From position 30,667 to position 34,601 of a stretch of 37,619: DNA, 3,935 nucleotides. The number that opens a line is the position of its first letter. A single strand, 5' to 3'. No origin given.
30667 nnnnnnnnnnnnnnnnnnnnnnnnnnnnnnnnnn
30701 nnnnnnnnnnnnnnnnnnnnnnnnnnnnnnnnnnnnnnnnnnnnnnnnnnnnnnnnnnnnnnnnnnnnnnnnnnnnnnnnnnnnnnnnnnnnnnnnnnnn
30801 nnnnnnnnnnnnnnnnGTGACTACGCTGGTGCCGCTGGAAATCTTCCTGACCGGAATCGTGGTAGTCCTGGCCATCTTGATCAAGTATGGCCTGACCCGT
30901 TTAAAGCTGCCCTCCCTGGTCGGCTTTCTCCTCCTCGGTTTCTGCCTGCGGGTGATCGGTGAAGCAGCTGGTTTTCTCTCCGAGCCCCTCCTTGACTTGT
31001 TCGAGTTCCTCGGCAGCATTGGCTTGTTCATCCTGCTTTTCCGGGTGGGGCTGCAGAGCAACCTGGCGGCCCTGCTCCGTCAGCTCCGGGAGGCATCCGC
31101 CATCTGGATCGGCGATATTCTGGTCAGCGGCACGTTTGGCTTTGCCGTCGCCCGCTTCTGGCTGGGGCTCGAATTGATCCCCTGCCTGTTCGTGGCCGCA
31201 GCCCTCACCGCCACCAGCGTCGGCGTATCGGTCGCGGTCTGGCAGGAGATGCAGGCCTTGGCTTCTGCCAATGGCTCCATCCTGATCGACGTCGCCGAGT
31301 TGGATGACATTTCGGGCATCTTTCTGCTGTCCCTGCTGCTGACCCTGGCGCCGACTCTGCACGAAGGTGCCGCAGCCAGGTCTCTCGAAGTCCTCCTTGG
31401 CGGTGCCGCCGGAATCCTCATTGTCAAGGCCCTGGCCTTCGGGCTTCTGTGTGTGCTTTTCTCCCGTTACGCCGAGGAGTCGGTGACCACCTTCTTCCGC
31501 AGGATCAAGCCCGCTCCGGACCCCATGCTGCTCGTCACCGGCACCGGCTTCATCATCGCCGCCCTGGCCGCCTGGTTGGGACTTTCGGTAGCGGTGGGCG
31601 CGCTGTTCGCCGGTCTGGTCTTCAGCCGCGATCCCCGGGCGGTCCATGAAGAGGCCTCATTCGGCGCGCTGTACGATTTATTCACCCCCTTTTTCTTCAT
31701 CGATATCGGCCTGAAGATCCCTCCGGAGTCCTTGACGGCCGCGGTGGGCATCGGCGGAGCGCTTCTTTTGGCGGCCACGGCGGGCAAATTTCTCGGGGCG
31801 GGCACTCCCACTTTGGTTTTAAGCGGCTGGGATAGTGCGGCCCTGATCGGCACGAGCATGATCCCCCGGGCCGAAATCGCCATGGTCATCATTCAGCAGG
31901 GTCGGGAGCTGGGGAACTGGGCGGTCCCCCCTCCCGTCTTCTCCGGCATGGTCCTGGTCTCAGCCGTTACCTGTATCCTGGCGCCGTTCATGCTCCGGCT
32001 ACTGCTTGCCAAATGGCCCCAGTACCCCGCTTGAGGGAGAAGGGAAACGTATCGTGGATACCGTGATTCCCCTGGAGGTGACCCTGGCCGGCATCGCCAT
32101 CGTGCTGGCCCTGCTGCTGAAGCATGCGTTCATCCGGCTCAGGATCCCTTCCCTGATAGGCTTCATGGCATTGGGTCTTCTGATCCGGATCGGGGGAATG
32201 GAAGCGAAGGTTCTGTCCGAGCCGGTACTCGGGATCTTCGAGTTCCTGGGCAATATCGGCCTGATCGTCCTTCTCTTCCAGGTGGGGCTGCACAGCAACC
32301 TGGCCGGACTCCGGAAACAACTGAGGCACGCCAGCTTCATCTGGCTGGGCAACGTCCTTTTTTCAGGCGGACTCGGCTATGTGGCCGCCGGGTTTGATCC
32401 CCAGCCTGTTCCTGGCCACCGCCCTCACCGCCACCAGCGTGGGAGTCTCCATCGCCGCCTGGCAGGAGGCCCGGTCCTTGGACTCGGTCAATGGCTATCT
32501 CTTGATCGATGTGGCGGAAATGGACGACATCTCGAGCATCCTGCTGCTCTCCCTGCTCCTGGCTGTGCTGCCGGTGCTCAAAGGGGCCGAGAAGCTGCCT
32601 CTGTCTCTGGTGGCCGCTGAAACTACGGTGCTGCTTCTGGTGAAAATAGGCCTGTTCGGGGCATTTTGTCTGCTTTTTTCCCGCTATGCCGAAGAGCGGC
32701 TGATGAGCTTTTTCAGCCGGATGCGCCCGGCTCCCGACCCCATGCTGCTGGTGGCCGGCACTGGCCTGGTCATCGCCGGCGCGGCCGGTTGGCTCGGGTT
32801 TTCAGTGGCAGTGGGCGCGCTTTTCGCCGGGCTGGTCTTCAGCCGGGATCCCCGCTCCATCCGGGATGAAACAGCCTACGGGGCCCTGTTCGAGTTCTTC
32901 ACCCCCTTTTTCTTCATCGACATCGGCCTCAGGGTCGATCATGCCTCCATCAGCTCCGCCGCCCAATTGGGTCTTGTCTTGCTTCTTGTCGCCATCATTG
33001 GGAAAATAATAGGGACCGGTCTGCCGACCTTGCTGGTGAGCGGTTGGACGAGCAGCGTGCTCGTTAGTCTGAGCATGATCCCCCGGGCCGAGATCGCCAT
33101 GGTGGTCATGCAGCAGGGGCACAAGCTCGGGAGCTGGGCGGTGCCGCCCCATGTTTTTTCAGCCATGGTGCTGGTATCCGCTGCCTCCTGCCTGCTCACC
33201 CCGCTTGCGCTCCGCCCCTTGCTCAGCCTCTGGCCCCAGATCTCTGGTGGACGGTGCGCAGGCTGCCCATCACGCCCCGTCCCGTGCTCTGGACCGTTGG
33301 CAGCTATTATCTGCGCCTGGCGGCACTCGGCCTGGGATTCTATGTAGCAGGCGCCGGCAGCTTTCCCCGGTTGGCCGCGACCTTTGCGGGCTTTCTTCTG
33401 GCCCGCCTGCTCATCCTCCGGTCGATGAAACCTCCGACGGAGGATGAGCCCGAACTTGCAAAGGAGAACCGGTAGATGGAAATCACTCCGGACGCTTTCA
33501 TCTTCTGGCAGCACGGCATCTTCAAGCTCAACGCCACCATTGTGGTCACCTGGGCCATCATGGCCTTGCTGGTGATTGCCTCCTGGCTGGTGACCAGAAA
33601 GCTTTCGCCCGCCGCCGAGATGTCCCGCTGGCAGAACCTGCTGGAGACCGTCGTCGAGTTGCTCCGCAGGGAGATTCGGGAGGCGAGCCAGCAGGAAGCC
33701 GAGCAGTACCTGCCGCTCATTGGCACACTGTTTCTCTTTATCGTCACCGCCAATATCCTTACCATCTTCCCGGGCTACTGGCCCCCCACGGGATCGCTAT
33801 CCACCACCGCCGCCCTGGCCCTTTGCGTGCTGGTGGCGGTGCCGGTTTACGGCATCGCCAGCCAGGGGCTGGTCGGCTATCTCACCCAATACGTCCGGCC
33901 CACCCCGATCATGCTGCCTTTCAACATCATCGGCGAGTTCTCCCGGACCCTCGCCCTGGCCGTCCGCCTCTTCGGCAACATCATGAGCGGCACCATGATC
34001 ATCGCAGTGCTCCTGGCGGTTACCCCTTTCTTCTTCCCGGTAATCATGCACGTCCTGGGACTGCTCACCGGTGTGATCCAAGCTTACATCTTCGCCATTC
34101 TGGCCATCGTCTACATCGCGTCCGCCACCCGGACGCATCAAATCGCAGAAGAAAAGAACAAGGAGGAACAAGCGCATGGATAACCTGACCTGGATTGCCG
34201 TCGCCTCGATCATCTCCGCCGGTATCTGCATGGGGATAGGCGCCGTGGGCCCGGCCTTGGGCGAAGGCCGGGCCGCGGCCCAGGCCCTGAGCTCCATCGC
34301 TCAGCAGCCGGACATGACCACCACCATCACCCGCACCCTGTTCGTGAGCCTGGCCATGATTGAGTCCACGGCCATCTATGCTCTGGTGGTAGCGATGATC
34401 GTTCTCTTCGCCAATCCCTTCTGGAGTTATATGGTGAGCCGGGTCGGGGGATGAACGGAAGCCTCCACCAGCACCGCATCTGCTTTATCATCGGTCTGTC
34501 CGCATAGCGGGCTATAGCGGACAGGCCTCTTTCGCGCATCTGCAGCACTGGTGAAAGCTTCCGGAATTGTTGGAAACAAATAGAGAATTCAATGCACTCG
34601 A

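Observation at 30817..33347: Two tandem CPA2-type cation:proton antiporter genes embedded inside an N-type ATPase operon, between atpQ and atpR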

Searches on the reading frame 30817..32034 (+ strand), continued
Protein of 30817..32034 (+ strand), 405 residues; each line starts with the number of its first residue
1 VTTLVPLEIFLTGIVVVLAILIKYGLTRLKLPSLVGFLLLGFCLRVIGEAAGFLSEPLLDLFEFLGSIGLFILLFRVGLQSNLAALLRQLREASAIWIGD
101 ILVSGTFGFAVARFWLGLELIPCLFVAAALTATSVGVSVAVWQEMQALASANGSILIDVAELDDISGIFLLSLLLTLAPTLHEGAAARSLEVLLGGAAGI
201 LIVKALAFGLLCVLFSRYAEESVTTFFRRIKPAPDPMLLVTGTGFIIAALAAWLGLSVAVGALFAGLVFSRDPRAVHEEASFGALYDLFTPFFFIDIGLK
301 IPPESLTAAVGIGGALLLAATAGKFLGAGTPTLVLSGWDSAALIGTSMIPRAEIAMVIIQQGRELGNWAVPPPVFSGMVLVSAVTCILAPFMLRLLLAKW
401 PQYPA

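Call 68: search_protein_families(library=ncbifam, proteins=[window:30817-32031:+, L088:10001-11221:+, L088:11221-11520:+, L088:12737-13522:+, L088:13529-15082:+], max_evalue=0.00001)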
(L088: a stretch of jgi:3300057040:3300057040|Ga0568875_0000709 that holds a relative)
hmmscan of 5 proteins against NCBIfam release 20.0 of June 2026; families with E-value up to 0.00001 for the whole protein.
window:30817-32031:+ (405 aa): 1 family
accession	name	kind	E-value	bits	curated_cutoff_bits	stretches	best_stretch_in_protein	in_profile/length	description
TIGR00932.1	2a37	subfamily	2.2e-27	96.3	238.3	1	18-301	3-274/275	monovalent cation:proton antiporter-2 (CPA2) family protein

L088:10001-11221:+ (407 aa): 2 families
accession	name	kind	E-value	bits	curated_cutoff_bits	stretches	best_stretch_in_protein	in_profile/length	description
TIGR00932.1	2a37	subfamily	1.3e-27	97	238.3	1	17-301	2-275/275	monovalent cation:proton antiporter-2 (CPA2) family protein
NF007950.1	PRK10669.1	equivalog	2.7e-08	33.1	700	1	1-365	1-359/547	YbaL family putative K(+) efflux transporter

L088:11221-11520:+ (100 aa): 1 family
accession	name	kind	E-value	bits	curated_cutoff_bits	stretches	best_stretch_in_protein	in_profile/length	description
TIGR03165.1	F1F0_chp_2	hypoth_equivalog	1.6e-16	60.5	55.5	1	7-85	4-82/83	F1/F0 ATPase, Methanosarcina type, subunit 2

L088:12737-13522:+ (262 aa): 18 families
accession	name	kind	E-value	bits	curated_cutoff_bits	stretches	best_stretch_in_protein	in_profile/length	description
NF011044.0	PRK14474.1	equivalog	9.1e-77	258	339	1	1-249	1-251/258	F0F1 ATP synthase subunit B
TIGR03321.1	alt_F1F0_F0_B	exception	3.2e-75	253.1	224.7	1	1-244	1-245/246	alternate F1F0 ATPase, F0 subunit B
NF009992.0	PRK13461.1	equivalog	1.7e-19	70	127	1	1-150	1-150/159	F0F1 ATP synthase subunit B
TIGR01144.1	ATP_synt_b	equivalog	4.7e-18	65.5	65.5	1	11-156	1-146/147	F0F1 ATP synthase subunit B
NF005606.0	PRK07352.1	equivalog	3.1e-17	62.9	137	1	10-159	25-174/175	F0F1 ATP synthase subunit B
NF009961.0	PRK13428.1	equivalog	1.9e-16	60.3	328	1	10-161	6-158/445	F0F1 ATP synthase subunit B/delta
NF011041.0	PRK14471.1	equivalog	6.2e-16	58.8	200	1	10-156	13-160/164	F0F1 ATP synthase subunit B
NF005607.0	PRK07353.1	equivalog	3.9e-14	52.7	131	1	7-125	22-140/155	F0F1 ATP synthase subunit B'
NF004411.0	PRK05759.1-2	equivalog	4.7e-14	52.7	131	1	6-152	5-151/156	F0F1 ATP synthase subunit B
NF011043.0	PRK14473.1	equivalog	1.6e-13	51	168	1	3-160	6-163/164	F0F1 ATP synthase subunit B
NF009987.0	PRK13453.1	equivalog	1.8e-13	50.6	172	1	3-143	16-157/173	F0F1 ATP synthase subunit B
NF004412.0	PRK05759.1-3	equivalog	4.7e-13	49.4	156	1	7-159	29-182/185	F0F1 ATP synthase subunit B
NF006292.0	PRK08475.1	equivalog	3.4e-12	46.3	166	1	11-121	31-141/171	F0F1 ATP synthase subunit B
NF011042.0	PRK14472.1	equivalog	5.5e-12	46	198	1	12-157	25-170/175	F0F1 ATP synthase subunit B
NF006293.0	PRK08476.1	equivalog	8.6e-12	45.5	118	1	7-123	9-125/141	F0F1 ATP synthase subunit B'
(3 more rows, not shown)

L088:13529-15082:+ (518 aa): 35 families (the best 25 are shown)
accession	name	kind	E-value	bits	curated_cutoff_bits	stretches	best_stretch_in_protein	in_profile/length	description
TIGR03324.1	alt_F1F0_F1_al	exception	1.4e-248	825.6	750.5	1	22-513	5-496/497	alternate F1F0 ATPase, F1 subunit alpha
NF009884.0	PRK13343.1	equivalog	1e-216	720.5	554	1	29-516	14-501/507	F0F1 ATP synthase subunit alpha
TIGR00962.1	atpA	equivalog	4.3e-193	642.6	484.45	1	26-505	8-489/503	F0F1 ATP synthase subunit alpha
NF045863.1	glide_MMOB1660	exception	8.4e-127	424.2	600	1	54-463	9-423/515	MMOB1660 family gliding motility ATPase complex subunit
NF005523.0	PRK07165.1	equivalog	1.6e-94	317.4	414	1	89-462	50-423/509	ATP F0F1 synthase subunit alpha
NF045936.2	MSC_0619_alpha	exception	7.7e-87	292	520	1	99-444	56-401/505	MSC_0619 family F1-like ATPase alpha subunit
TIGR03496.1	FliI_clade1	equivalog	4.6e-64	216.8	619.1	1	44-453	13-410/414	flagellar protein export ATPase FliI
TIGR02546.1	III_secr_ATP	equivalog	4.7e-63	213.4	604.75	1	75-456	40-420/423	type III secretion system ATPase SctN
NF005391.0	PRK06936.1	equivalog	5.2e-57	193.6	657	1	91-453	74-433/439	type III secretion system ATPase SctN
TIGR01026.1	fliI_yscN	subfamily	1.9e-55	188.4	379.5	1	76-440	60-421/440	FliI/YscN family ATPase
TIGR03497.1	FliI_clade2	equivalog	3.9e-55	187.5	629.8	1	85-452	43-407/413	flagellar protein export ATPase FliI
TIGR03498.1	FliI_clade3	equivalog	2.7e-54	184.5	587.45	1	75-446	35-406/418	flagellar protein export ATPase FliI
NF005295.0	PRK06820.1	equivalog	1.6e-51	175.7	690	1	42-442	27-423/440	EscN/YscN/HrcN family type III secretion system ATPase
NF006575.0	PRK09099.1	subfamily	2.4e-51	174.9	706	1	98-454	84-437/443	type III secretion system ATPase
NF006012.0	PRK08149.1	equivalog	2.8e-51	174.8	594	1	102-439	73-411/431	type III secretion system ATPase SctN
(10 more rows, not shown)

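Call 79: predict_structure(alignment_id=A1)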
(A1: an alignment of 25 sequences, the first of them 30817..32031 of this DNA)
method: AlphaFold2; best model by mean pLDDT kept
length: 405 residues; sequences in the alignment: 25
mean_pLDDT: 86.1   pTM: 0.86
mean pLDDT of the five models: 86.1, 85.5, 83.4, 82.9, 80.4
residues with pLDDT >= 90: 152; 70-90: 228; 50-70: 24; < 50: 1
segments of 3 or more residues with pLDDT < 50: none
pLDDT, mean of each block of 10 residues (from residue 1): 79 94 92 92 93 87 93 85 77 89 93 95 94 70 85 85 87 89 72 83 86 84 82 79 87 84 83 55 83 95 90 93 89 89 85 86 94 95 90 90 70
secondary structure, 60 per line:
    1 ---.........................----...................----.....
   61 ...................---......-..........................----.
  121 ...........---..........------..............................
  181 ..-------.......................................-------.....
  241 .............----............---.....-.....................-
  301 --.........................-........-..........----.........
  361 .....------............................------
elements in order: H4-28 H33-51 H56-79 H83-88 H90-115 H120-131 H135-144 H151-182 H190-228 H236-253 H258-269 H273-277 H279-299 H303-327 H329-336 H338-347 H352-365 H372-399

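Call 81: fold_search(model_id=the predicted structure, library=pdb)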
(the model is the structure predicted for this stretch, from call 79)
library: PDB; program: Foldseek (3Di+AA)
matches with E <= 10: 460; with E <= 0.001: 72
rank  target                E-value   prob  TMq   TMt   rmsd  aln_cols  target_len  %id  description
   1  5bz2                  6.1e-13  1.00  0.79  0.83   3.5       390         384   25  CRYSTAL STRUCTURE OF THE SODIUM PROTON ANTIPORTER NAPA IN INWARD-FACING CONFORMATION (released 2016-01-20)
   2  4bwz                  1.5e-12  1.00  0.65  0.68   5.6       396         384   27  Crystal structure of the sodium proton antiporter, NapA (released 2013-08-28)
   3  8by2_A                1.4e-08  1.00  0.75  0.57   4.4       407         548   20  Structure of the K+/H+ exchanger KefC with GSH. (released 2023-12-27)
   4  8bxg_A                3.4e-08  1.00  0.77  0.59   4.0       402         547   19  Structure of the K/H exchanger KefC. (released 2023-12-20)
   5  8u7r_A                4.5e-08  1.00  0.74  0.33   4.7       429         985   16  WT sea urchin SLC9C1 at pH 6 in presence of K+ (released 2025-03-26)
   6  8xq8                  6.3e-08  1.00  0.75  0.32   4.4       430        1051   16  Structure of the sea urchin spSLC9C1 in state-1 w/ cAMP protomer (released 2024-07-17)
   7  7b4l_A                6.8e-08  1.00  0.65  0.60   6.2       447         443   20  CryoEM structure of the human sodium proton exchanger NHA2 (released 2022-01-12)
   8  4czb_A                7.1e-08  1.00  0.65  0.64   5.8       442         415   18  Structure of the sodium proton antiporter MjNhaP1 from Methanocaldococcus jannaschii at pH 8. (released 2014-12-10)
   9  8xqa_A                7.7e-08  1.00  0.72  0.46   4.4       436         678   16  Structure of the sea urchin spSLC9C1 in state-3 w/ cAMP dimer (released 2024-07-17)
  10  8u7r_B                8.3e-08  1.00  0.74  0.33   4.7       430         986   16  WT sea urchin SLC9C1 at pH 6 in presence of K+ (released 2025-03-26)
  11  4cz8_A                1.2e-07  1.00  0.76  0.73   4.6       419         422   14  Structure of the sodium proton antiporter PaNhaP from Pyrococcus abyssii at pH 8. (released 2014-12-17)
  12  9emb_A                1.4e-07  1.00  0.78  0.60   3.9       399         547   19  Structure of KefC Asp156Asn variant (released 2024-06-05)
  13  7p1k_A                1.4e-07  1.00  0.67  0.64   6.1       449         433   18  Cryo EM structure of bison NHA2 in nano disc structure (released 2022-01-26)
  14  8bxg_B                1.6e-07  1.00  0.76  0.58   3.8       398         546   19  Structure of the K/H exchanger KefC. (released 2023-12-20)
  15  8u75_A                1.9e-07  1.00  0.73  0.36   4.6       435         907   16  R399A mutant of sea urchin SLC9C1 at pH 6 in Na+ - Compressed state (released 2025-03-26)
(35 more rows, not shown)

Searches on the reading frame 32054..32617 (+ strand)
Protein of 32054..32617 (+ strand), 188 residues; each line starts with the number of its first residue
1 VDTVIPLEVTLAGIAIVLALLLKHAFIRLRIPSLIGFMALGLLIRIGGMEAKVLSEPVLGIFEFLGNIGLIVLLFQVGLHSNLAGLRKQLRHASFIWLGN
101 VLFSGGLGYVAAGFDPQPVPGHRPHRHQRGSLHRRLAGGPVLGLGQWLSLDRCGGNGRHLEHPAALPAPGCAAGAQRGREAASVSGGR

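Call 5: search_protein_families(library=pfam, proteins=[window:32054-32617:+], max_evalue=0.01)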
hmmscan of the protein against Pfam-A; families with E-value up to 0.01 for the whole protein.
window:32054-32617:+ (188 aa): 1 family
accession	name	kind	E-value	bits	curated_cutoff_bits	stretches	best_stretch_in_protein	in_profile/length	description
PF00999.27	Na_H_Exchanger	-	5e-09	35.9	26.2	1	17-112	5-94/375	Sodium/hydrogen exchanger, transmembrane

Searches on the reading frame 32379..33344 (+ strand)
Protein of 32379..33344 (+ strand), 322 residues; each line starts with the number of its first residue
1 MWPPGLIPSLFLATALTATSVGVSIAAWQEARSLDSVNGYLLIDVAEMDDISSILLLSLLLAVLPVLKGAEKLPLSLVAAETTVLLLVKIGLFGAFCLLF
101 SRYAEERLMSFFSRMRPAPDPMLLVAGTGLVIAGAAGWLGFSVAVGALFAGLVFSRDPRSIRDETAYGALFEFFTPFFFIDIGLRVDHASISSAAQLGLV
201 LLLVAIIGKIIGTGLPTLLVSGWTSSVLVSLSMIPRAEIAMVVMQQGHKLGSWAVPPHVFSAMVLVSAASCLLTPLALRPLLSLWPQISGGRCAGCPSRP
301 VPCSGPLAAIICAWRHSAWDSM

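Call 5: search_protein_families(library=pfam, proteins=[window:32379-33344:+], max_evalue=0.01)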
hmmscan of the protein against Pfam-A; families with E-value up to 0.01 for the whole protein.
window:32379-33344:+ (322 aa): 1 family
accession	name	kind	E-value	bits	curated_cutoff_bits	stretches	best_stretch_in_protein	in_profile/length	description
PF00999.27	Na_H_Exchanger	-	4.2e-28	98.7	26.2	1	3-282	100-373/375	Sodium/hydrogen exchanger, transmembrane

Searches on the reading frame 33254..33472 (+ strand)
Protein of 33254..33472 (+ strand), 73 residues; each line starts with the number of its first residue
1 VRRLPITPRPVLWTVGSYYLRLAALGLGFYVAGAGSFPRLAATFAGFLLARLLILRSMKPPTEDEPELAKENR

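Call 5: search_protein_families(library=pfam, proteins=[window:33254-33472:+], max_evalue=0.01)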
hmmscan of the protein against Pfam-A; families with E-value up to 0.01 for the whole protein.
window:33254-33472:+ (73 aa): 1 family
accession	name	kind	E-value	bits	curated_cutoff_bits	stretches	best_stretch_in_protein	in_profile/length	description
PF12966.13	AtpR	-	1.7e-10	41.6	26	1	2-60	26-84/86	N-ATPase, AtpR subunit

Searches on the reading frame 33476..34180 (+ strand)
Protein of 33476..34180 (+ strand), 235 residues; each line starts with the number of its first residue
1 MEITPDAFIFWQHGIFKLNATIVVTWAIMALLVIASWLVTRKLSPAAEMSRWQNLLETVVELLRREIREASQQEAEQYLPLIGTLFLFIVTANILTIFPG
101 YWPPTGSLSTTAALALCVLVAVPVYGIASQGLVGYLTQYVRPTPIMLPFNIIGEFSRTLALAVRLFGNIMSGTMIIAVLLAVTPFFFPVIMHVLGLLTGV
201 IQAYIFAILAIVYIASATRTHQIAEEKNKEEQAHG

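Call 5: search_protein_families(library=pfam, proteins=[window:33476-34180:+], max_evalue=0.01)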
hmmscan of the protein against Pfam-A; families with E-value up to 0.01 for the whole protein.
window:33476-34180:+ (235 aa): 1 family
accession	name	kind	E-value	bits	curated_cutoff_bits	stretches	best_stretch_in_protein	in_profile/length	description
PF00119.25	ATP-synt_A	-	7.9e-47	160.3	33.9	1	22-214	1-216/217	ATP synthase A chain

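Call 68: search_protein_families(library=ncbifam, proteins=[window:33476-34180:+], max_evalue=0.00001)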
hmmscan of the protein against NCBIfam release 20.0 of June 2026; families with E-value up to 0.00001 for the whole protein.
window:33476-34180:+ (235 aa): 14 families
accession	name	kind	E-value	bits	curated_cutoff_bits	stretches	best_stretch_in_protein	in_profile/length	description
TIGR03306.1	altF1_A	exception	9.3e-104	345.7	302.1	1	3-219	1-217/217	alternate F1F0 ATPase, F0 subunit A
NF004481.0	PRK05815.2-3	equivalog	1.7e-98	328.8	227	1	1-222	1-222/225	F0F1 ATP synthase subunit A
NF009955.0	PRK13421.1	equivalog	8.1e-70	234.9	302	1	12-231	13-230/231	F0F1 ATP synthase subunit A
NF009954.0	PRK13420.1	equivalog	7.7e-67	225.3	272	1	9-228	10-227/229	F0F1 ATP synthase subunit A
NF004486.0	PRK05815.3-4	equivalog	3.1e-46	157.9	272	1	17-218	24-223/224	F0F1 ATP synthase subunit A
TIGR01131.1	ATP_synt_6_or_A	equivalog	2.1e-37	129.2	102.6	1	15-217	12-226/227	F0F1 ATP synthase subunit A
NF004484.0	PRK05815.3-2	equivalog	5.6e-35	121.2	234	1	16-215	17-221/226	F0F1 ATP synthase subunit A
NF004482.0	PRK05815.2-4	equivalog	5.7e-31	108.1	225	1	14-220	23-250/252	F0F1 ATP synthase subunit A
NF004479.0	PRK05815.1-4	equivalog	1.2e-30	106.5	268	1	16-217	15-233/238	F0F1 ATP synthase subunit A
NF009953.0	PRK13419.1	equivalog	1.5e-25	90.2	460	1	21-234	112-345/346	F0F1 ATP synthase subunit A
NF004485.0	PRK05815.3-3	equivalog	2.4e-24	86.2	249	1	20-187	26-199/281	F0F1 ATP synthase subunit A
NF004477.0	PRK05815.1-1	equivalog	4.8e-20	72.2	280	1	21-221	43-268/268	F0F1 ATP synthase subunit A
NF004487.0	PRK05815.3-5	equivalog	4.9e-20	72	224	1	13-189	25-189/269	F0F1 ATP synthase subunit A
NF009952.0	PRK13417.1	equivalog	1e-08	35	531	0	23-100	103-179/352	F0F1 ATP synthase subunit A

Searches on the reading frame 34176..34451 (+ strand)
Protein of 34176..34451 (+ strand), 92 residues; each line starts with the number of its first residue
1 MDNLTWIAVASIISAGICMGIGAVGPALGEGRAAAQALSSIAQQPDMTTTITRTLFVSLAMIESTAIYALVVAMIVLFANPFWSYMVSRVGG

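Call 5: search_protein_families(library=pfam, proteins=[window:34176-34451:+], max_evalue=0.01)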
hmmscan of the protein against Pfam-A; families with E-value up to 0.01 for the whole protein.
window:34176-34451:+ (92 aa): 1 family
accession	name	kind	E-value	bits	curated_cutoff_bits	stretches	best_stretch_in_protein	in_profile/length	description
PF00137.26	ATP-synt_C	-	5.3e-17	62.3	24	1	13-75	1-59/60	ATP synthase subunit C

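Call 68: search_protein_families(library=ncbifam, proteins=[window:34176-34451:+], max_evalue=0.00001)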
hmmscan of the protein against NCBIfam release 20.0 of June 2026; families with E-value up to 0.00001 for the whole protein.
window:34176-34451:+ (92 aa): 16 families
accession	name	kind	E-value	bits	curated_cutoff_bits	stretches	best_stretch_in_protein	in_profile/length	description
TIGR03322.1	alt_F1F0_F0_C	exception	9.7e-43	144.7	130.85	1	2-86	1-85/86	alternate F1F0 ATPase, F0 subunit C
NF009998.0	PRK13468.1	equivalog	6.8e-42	141.7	116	1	1-87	1-87/88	F0F1 ATP synthase subunit C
NF005608.0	PRK07354.1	equivalog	1.6e-25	89.5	128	1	7-82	5-80/81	F0F1 ATP synthase subunit C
NF009999.0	PRK13471.1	equivalog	3.2e-21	75.3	124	1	7-79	12-84/85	F0F1 ATP synthase subunit C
NF006295.0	PRK08482.1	equivalog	5.1e-21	75.2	135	1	2-83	23-104/105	F0F1 ATP synthase subunit C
NF005363.0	PRK06876.1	equivalog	1.8e-15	56.5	71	1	10-82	7-79/80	F0F1 ATP synthase subunit C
TIGR01260.1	ATP_synt_c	equivalog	5.6e-15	55.1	43.95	1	23-79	2-58/58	ATP synthase F0 subunit C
NF005521.0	PRK07159.1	equivalog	5e-14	52.1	122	1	10-78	32-99/101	F0F1 ATP synthase subunit C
NF004532.0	PRK05880.1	equivalog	3.8e-11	43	120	1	6-81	6-81/83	F0F1 ATP synthase subunit C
NF005733.0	PRK07558.1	equivalog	1.3e-10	41.3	85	1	10-79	6-74/75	F0F1 ATP synthase subunit C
NF005900.0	PRK07874.1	equivalog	1.6e-09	37.9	114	1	15-75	19-79/80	ATP synthase F0 subunit C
NF004888.0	PRK06251.1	equivalog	2e-09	37.5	101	1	10-80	35-101/102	V-type ATP synthase subunit K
NF009996.0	PRK13466.1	equivalog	4.1e-09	36.5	110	1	17-75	6-64/66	F0F1 ATP synthase subunit C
NF009995.0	PRK13464.1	equivalog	3e-07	31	168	1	3-82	13-86/101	F0F1 ATP synthase subunit B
NF011483.0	PRK14893.1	equivalog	3.1e-07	30.5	188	1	10-78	10-74/162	V-type ATP synthase subunit K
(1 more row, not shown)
